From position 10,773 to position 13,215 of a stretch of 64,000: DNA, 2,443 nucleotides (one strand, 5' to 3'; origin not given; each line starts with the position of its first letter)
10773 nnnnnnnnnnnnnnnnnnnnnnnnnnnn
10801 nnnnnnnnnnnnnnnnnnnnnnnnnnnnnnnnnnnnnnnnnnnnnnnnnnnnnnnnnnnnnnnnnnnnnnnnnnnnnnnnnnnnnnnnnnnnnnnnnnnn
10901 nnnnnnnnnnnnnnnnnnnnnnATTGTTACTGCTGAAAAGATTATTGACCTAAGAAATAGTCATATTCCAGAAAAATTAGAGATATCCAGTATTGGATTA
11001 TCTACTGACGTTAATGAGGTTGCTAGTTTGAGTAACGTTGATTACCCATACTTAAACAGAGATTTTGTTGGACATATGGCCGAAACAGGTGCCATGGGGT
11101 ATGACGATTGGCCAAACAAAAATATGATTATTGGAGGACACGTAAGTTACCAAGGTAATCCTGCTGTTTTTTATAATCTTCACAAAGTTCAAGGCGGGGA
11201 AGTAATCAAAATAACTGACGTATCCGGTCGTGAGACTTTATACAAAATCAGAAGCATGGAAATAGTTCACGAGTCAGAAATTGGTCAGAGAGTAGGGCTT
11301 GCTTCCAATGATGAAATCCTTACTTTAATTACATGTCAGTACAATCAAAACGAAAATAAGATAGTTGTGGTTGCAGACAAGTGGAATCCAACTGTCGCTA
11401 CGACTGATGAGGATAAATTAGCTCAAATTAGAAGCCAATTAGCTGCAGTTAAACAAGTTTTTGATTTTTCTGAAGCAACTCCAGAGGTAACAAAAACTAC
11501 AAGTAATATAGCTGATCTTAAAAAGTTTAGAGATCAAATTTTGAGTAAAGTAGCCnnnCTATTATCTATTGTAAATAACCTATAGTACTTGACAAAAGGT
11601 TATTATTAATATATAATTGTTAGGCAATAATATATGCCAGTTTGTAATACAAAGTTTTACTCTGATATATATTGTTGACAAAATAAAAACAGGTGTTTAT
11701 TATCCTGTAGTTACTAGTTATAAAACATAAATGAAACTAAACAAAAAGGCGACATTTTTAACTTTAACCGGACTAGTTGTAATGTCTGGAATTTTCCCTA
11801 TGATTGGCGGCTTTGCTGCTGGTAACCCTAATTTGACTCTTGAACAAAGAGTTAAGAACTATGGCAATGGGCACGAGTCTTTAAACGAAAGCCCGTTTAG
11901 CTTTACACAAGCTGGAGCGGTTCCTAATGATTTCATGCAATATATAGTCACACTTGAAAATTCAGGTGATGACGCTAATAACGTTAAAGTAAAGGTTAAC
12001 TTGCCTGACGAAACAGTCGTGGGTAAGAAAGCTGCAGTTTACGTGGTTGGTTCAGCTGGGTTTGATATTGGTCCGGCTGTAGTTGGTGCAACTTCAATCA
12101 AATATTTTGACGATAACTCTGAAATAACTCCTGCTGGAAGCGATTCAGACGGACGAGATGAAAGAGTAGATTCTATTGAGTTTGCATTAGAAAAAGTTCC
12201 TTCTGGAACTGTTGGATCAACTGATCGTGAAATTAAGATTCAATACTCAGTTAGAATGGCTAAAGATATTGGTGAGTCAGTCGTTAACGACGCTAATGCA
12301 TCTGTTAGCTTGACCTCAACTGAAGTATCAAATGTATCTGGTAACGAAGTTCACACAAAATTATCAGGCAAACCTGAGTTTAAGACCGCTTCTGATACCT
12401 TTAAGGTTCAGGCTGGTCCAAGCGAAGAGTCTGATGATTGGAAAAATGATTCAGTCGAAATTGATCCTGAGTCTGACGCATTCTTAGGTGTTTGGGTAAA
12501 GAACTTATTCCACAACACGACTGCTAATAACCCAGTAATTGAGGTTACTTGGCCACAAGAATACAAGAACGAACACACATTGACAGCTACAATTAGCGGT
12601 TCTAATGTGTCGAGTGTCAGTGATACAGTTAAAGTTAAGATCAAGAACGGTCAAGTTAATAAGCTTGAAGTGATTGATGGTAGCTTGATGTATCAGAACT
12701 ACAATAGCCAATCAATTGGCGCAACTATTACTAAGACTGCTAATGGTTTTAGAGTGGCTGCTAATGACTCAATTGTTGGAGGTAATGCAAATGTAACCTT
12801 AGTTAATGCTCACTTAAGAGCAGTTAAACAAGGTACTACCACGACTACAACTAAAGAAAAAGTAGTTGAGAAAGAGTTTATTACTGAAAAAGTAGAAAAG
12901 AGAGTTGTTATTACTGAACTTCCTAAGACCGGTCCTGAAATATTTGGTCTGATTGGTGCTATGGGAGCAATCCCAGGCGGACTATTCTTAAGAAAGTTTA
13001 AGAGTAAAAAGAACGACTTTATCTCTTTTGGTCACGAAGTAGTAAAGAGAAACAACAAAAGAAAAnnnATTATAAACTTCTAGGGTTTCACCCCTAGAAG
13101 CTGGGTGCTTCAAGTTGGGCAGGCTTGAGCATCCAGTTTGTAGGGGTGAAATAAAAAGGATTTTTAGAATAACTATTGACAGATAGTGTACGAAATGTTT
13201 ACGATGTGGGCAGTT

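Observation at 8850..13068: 902-aa sortase fusion protein encoded directly upstream of an LPKTG substrate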

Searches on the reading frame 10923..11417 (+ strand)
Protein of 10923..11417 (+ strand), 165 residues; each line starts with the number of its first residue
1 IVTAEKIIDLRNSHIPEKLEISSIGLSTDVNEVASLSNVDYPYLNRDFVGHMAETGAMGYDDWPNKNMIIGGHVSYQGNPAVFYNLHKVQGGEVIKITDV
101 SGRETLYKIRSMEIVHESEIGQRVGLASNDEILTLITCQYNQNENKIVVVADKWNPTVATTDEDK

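Call 31: search_solved_structures(query=A4, max_evalue=0.01, show_alignments=5)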
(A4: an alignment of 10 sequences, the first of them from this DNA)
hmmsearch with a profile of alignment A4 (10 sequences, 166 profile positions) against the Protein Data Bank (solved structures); distinct sequences matched with E-value up to 0.01: 20.
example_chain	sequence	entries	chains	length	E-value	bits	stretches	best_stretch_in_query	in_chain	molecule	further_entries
8t28_A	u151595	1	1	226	2.2e-07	34.1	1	69-159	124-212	Class C sortase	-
4g1h_A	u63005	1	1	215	1.5e-06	31.4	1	81-156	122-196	Sortase family protein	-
6ixz_A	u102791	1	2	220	2.3e-06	30.7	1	77-160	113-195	Sortase family protein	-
7d6p_A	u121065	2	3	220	5.9e-06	29.4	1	77-155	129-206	Sortase family protein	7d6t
6kyc_A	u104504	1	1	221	1.7e-05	27.9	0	40-116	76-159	Putative peptidase C60B, sortase B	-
5gyj_A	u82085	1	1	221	3.1e-05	27.1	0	40-116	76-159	Putative peptidase C60B, sortase B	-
4d70_A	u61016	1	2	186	4.9e-05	26.4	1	50-148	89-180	SORTASE FAMILY PROTEIN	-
6kyd_A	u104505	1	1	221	6.8e-05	26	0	40-116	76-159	Putative peptidase C60B, sortase B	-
5b23_A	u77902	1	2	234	0.00011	25.2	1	123-155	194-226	Uncharacterized protein Sortase B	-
2xwg_A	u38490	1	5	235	0.00039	23.5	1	67-154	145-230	SORTASE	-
5k9a_A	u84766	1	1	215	0.00042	23.4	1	69-155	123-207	Putative fimbrial associated sortase-like protein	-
6bwe_A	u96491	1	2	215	0.00042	23.4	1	69-155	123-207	Putative fimbrial associated sortase-like protein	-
4ux7_A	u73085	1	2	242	0.00089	22.3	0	40-116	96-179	PUTATIVE PEPTIDASE C60B, SORTASE B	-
1t2p_A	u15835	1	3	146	0.00091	22.3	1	63-142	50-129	sortase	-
1ija_A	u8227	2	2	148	0.00094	22.3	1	63-142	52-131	Sortase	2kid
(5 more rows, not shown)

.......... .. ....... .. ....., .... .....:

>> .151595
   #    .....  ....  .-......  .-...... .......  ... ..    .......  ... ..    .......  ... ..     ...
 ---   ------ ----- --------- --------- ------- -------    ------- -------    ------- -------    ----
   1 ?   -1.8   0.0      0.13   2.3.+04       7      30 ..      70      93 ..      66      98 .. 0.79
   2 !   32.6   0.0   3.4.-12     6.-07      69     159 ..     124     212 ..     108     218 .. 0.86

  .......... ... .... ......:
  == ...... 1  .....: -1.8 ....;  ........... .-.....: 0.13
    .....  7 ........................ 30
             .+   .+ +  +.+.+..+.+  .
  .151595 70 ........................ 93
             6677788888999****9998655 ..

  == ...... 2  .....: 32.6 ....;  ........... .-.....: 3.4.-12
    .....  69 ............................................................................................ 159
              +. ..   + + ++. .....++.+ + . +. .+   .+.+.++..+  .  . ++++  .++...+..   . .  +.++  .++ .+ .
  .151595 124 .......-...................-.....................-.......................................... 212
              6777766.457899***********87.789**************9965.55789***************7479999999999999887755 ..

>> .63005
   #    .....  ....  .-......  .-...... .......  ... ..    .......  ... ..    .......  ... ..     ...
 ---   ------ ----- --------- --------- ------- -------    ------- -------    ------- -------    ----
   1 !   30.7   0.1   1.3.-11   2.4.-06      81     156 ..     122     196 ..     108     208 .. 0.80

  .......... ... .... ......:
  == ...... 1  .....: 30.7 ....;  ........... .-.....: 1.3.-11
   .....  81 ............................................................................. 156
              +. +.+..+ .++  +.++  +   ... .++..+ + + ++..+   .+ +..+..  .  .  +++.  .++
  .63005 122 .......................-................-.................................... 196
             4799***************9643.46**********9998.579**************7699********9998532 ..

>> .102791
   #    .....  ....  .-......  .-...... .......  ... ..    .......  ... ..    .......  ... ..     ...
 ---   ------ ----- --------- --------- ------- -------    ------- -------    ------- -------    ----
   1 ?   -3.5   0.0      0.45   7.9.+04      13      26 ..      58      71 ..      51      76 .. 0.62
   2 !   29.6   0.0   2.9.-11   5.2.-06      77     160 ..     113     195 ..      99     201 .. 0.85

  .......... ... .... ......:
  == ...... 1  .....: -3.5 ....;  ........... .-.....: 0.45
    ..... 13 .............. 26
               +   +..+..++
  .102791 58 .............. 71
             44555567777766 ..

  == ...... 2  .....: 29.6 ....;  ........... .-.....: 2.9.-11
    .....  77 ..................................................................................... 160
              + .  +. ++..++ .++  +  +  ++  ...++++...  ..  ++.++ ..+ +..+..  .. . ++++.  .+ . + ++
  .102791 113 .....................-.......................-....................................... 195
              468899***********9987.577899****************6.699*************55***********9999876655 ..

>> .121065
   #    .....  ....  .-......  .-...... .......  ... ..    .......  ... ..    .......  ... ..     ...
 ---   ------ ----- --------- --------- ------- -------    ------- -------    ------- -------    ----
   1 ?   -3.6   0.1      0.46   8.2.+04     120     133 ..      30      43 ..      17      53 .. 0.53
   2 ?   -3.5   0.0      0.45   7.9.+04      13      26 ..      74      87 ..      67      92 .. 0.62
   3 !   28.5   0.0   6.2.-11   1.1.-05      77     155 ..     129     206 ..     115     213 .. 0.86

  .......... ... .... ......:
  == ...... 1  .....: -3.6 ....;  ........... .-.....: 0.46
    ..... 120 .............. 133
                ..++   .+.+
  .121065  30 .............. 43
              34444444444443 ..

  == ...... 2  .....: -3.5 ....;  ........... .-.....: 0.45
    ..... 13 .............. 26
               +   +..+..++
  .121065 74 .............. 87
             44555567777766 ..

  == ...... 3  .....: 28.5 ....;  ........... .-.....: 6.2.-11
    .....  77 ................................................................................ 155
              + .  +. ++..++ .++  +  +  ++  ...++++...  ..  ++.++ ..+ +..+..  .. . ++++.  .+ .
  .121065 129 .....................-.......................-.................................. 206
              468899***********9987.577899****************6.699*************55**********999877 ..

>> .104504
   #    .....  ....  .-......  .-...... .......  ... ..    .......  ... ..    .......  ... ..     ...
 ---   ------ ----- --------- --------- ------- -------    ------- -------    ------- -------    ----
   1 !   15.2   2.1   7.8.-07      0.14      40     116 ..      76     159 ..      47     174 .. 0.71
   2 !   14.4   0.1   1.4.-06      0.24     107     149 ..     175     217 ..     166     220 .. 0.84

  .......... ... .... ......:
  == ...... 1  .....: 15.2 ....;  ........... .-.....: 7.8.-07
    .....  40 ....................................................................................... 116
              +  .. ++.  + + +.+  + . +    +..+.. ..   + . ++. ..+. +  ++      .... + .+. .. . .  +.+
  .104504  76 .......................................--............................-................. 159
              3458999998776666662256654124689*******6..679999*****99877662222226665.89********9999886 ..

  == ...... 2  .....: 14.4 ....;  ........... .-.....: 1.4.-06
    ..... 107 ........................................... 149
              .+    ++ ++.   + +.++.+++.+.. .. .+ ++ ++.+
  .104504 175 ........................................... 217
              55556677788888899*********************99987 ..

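Call 32: find_homologous_proteins(query=A4, max_evalue=0.001)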
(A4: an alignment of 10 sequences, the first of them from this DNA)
Query A4 (10 sequences) (165 aa, profile of the alignment): 9 proteins with E <= 0.001 among 5080 candidates.
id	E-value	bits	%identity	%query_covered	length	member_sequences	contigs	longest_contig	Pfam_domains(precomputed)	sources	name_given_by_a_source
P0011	1.5e-59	218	93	69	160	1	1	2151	PF04203.19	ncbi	-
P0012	1.2e-17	82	100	33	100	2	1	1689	-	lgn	-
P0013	4.2e-6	45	31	80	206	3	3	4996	PF04203.19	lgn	-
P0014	6.1e-6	44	28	75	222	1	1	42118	PF04203.19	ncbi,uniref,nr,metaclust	ncbi:class F sortase [Bacillus sp. CHD6a]|uniref:class F sortase n=1 Tax=Bacillus sp. CHD6a TaxID=16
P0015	8.3e-6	44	36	44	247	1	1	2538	PF04203.19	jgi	jgi:LPXTG-site transpeptidase (sortase) family protein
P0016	8.6e-5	40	39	44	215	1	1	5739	PF04203.19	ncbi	-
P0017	1.0e-4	40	27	82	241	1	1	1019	PF04203.19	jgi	jgi:LPXTG-site transpeptidase (sortase) family protein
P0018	3.1e-4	39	27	81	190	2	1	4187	PF04203.19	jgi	jgi:sortase A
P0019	4.2e-4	38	32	62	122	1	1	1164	PF04203.19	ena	-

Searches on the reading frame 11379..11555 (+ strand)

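Call 38: search_protein_families(library=pfam, proteins=[window:11379-11555:+], max_evalue=10)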
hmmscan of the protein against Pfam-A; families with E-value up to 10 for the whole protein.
window:11379-11555:+ (59 aa): 1 family
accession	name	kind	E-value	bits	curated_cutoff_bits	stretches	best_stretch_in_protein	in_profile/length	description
PF09686.15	Plasmid_RAQPRD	-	0.16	12.6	23.1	1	9-38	4-33/76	Plasmid protein of unknown function (Plasmid_RAQPRD)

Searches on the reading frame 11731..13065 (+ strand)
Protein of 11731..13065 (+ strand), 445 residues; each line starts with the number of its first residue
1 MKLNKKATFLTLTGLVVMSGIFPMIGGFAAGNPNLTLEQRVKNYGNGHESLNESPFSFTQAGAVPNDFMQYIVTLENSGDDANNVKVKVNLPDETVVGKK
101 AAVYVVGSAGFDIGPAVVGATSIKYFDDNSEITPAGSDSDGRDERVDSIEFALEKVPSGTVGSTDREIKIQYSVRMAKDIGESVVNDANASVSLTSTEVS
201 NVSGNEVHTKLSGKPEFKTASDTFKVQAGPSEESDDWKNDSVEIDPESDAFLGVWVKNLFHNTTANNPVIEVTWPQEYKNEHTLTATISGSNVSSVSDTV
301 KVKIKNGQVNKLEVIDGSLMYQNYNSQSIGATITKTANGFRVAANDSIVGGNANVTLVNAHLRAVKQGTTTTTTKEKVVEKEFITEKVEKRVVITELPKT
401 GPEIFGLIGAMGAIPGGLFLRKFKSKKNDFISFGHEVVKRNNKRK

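Call 3: search_protein_families(library=pfam, proteins=[window:11731-13065:+], max_evalue=0.1)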
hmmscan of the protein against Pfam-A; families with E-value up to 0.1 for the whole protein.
window:11731-13065:+ (445 aa): 0 families

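Call 4: search_protein_families(library=ncbifam, proteins=[window:11731-13065:+], max_evalue=0.1)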
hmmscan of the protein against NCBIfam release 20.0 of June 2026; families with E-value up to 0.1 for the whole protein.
window:11731-13065:+ (445 aa): 2 families
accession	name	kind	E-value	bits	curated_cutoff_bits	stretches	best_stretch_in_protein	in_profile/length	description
NF004971.0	PRK06334.1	equivalog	0.0028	16.3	847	1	262-384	333-457/539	long chain fatty acid--[acyl-carrier-protein] ligase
TIGR01167.1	LPXTG_anchor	domain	0.013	16.1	15.9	1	396-425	1-33/34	LPXTG cell wall anchor domain-containing protein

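Call 38: search_protein_families(library=pfam, proteins=[window:11830-12900:+], max_evalue=10)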
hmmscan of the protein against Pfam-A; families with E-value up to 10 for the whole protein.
window:11830-12900:+ (357 aa): 2 families
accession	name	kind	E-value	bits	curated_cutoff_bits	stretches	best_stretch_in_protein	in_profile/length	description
PF02019.24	WIF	-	0.072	13.3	25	1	16-59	68-111/131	WIF domain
PF06232.16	ATS3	-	1.3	9.4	27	0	137-195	14-72/125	Embryo-specific protein 3, (ATS3)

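Call 40: find_homologous_proteins(query=window:11731-13065:+, max_evalue=0.001)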
Query window:11731-13065:+ (445 aa): 5 proteins with E <= 0.001 among 8000 candidates.
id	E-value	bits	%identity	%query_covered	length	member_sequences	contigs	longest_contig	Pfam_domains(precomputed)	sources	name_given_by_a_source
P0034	2.1e-278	941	96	100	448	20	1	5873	-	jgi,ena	-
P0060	2.0e-263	892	91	100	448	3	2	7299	-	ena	-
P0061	1.1e-252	856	86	100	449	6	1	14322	-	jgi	-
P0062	2.5e-250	849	85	100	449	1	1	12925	-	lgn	-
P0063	2.5e-89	318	41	98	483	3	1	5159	-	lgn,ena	-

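Call 41: find_encoding_contigs(protein=P0063, flank=10000, max_places=4)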
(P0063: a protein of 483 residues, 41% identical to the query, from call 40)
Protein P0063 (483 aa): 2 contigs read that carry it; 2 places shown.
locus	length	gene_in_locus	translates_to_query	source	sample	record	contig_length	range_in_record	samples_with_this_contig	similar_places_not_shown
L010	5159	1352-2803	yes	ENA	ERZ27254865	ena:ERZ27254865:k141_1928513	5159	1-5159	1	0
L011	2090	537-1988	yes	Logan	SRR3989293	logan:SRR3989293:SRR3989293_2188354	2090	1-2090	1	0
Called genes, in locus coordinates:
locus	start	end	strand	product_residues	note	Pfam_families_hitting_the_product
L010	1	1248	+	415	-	?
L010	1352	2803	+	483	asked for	-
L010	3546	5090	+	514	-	PF07497:Rho_RNA_bind, PF00006:ATP-synt_ab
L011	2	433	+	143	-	?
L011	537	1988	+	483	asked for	-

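Call 65: predict_structure(alignment_id=A8)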
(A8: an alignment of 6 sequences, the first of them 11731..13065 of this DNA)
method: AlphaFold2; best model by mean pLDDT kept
length: 445 residues; sequences in the alignment: 6
mean_pLDDT: 48.3   pTM: 0.41
mean pLDDT of the five models: 48.3, 45.6, 45.3, 43.2, 40.2
residues with pLDDT >= 90: 0; 70-90: 75; 50-70: 122; < 50: 248
segments of 3 or more residues with pLDDT < 50: 1-68, 77-81, 113-117, 136-141, 156-165, 181-189, 196-239, 257-264, 323-326, 350-358, 370-445
pLDDT, mean of each block of 10 residues (from residue 1): 25 26 26 36 25 26 45 52 62 65 55 49 73 54 68 53 50 57 47 52 42 35 32 40 67 50 58 82 77 61 77 64 52 75 64 46 69 31 25 27 31 29 28 27 30
secondary structure, 60 per line:
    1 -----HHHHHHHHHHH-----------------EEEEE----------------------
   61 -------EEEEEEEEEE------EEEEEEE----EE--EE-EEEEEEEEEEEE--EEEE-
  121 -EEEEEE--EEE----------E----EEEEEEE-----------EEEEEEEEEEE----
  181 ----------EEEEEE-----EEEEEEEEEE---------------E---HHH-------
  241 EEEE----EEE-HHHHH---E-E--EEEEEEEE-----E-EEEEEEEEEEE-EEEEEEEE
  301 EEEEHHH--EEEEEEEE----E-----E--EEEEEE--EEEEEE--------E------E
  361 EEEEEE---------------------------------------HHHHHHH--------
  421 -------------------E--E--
elements in order: H6-16 E34-38 E68-77 E84-90 E102-113 E116-119 E122-127 E130-132 E148-154 E166-176 E191-196 E202-211 E241-244 E249-251 H253-257 E266-273 E281-291 E293-304 E310-317 E331-336 E339-344 E360-366 H406-412

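Call 67: fold_search(model_id=the predicted structure, library=pdb)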
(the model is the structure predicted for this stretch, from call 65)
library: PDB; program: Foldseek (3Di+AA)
matches with E <= 10: 1216; with E <= 0.001: 0
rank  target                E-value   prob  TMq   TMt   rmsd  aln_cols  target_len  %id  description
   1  5xyr                  4.8e-03  0.13  0.10  0.04  25.9       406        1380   10  Crystal structure of a serine protease from Streptococcus species (released 2018-08-08)
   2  5ewn_B                1.0e-02  0.16  0.12  0.16  18.2       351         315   10  Crystal structure of the human astrovirus 1 capsid protein core domain at 2.6 A resolution (released 2015-12-23)
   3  5ibv                  1.2e-02  0.11  0.11  0.13  18.5       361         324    9  Crystal Structure of Human Astrovirus capsid protein (released 2016-08-03)
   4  8pn5_E                1.9e-02  0.11  0.10  0.13  19.1       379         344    9  Crystal structure of the HC7-Glu200Ala mutant complexed to a triglycopeptide (released 2024-03-06)
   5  3hag                  2.0e-02  0.06  0.09  0.09  23.0       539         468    6  Crystal structure of the Hepatitis E Virus-like Particle (released 2009-09-01)
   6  4m00_A                2.1e-02  0.10  0.11  0.10  35.3       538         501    9  Crystal structure of the ligand binding region of staphylococcal adhesion SraP (released 2014-06-18)
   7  5k70_C                2.1e-02  0.06  0.07  0.08  25.1       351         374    9  Sidekick-2 immunoglobulin domains 1-4 H18R/N22S mutant (released 2016-09-28)
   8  5xya                  2.5e-02  0.08  0.10  0.04  25.3       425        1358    9  Crystal structure of a serine protease from Streptococcus species (released 2018-08-08)
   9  1mkf_A                2.6e-02  0.10  0.11  0.13  19.8       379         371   11  VIRAL CHEMOKINE BINDING PROTEIN M3 FROM MURINE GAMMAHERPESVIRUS 68 (released 2002-11-13)
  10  7edd                  3.6e-02  0.08  0.10  0.04  24.8       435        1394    9  Crystal structure of a serine protease from Streptococcus pyogenes (released 2021-05-12)
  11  8wxd_A                3.8e-02  0.54  0.18  0.19  21.6       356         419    9  Crystal Structure of shaft pilin PilA from Streptococcus sanguinis (released 2025-05-07)
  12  5ckn_A                4.2e-02  0.18  0.16  0.22  23.1       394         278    6  The CUB1-EGF-CUB2 domains of rat MBL-associated serine protease-2 (MASP-2) bound to Ca2+ (released 2017-01-18)
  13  5k70_D                4.4e-02  0.07  0.09  0.10  24.3       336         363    7  Sidekick-2 immunoglobulin domains 1-4 H18R/N22S mutant (released 2016-09-28)
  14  5k70_A                4.9e-02  0.06  0.11  0.12  28.8       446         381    7  Sidekick-2 immunoglobulin domains 1-4 H18R/N22S mutant (released 2016-09-28)
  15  5k6x_B                5.2e-02  0.07  0.09  0.11  25.6       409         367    7  Sidekick-2 immunoglobulin domains 1-4, crystal form 1 (released 2016-09-28)
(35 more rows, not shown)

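Call 83: search_protein_families(library=phrogs, proteins=[window:11731-13065:+], max_evalue=0.01)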
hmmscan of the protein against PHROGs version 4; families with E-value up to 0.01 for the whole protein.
window:11731-13065:+ (445 aa): 0 families
